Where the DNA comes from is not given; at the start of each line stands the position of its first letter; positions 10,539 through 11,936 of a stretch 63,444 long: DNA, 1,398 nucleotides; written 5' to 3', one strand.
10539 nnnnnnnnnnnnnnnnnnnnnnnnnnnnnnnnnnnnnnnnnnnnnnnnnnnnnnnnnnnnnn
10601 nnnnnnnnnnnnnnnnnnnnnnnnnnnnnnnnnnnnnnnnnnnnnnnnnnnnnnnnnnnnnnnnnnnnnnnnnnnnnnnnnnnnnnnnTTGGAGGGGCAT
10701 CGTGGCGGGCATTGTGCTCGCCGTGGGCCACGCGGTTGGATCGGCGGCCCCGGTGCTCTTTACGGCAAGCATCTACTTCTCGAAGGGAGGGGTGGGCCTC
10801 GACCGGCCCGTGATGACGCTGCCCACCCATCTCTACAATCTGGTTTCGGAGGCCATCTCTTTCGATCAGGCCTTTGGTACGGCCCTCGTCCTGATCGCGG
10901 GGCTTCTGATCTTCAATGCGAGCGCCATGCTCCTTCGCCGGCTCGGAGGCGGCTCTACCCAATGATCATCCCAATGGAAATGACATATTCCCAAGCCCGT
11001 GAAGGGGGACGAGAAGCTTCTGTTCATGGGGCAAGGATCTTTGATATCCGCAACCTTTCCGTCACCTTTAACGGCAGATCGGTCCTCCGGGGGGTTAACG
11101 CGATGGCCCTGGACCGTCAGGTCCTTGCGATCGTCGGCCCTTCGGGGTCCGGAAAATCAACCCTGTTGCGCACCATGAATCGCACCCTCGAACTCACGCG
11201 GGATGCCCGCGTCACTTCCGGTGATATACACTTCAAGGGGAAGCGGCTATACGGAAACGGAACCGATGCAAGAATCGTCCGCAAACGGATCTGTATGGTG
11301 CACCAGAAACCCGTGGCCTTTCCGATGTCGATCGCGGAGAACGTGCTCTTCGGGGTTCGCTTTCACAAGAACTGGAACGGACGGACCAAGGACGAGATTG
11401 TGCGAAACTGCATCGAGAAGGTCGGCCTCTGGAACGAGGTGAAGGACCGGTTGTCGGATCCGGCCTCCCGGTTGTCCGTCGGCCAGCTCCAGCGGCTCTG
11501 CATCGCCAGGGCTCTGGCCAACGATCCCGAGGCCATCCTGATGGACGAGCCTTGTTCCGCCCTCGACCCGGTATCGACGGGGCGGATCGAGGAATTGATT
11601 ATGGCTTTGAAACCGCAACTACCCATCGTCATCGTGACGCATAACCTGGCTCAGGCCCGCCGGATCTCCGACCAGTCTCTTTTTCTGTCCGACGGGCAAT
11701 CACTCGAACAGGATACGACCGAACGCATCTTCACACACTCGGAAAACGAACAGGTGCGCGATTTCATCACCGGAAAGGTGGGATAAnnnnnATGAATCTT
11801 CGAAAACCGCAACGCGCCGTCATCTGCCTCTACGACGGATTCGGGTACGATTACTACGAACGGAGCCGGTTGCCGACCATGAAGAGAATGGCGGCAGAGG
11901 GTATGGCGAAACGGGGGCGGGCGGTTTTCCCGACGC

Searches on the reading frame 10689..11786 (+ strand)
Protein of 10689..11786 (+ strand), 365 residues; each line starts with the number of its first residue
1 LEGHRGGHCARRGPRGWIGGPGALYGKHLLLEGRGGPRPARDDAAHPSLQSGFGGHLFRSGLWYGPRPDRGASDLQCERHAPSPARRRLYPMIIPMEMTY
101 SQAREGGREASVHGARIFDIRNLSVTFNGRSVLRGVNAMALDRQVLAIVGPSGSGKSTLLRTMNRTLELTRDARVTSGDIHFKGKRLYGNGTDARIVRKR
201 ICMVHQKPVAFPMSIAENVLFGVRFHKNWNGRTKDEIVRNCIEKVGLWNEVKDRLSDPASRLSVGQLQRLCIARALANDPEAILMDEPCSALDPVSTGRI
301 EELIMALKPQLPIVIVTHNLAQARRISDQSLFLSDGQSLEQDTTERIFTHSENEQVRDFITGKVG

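Call 27: search_protein_families(library=pfam, proteins=[window:10689-11786:+], max_evalue=0.0001)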
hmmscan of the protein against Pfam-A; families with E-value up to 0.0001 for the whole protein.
window:10689-11786:+ (365 aa): 4 families
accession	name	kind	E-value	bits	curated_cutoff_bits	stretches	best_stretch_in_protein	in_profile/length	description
PF00005.33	ABC_tran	-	2.5e-27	96.6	25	1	142-289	10-136/137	ABC transporter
PF13304.12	AAA_21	-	4.4e-08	34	27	0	247-320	223-300/304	AAA domain, putative AbiEii toxin, Type IV TA system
PF02463.25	SMC_N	-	5e-05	23.3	40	0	138-324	19-203/220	RecF/RecN/SMC N terminal domain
PF13401.12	AAA_22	-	9.3e-05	23.2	27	0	143-179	5-33/130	AAA domain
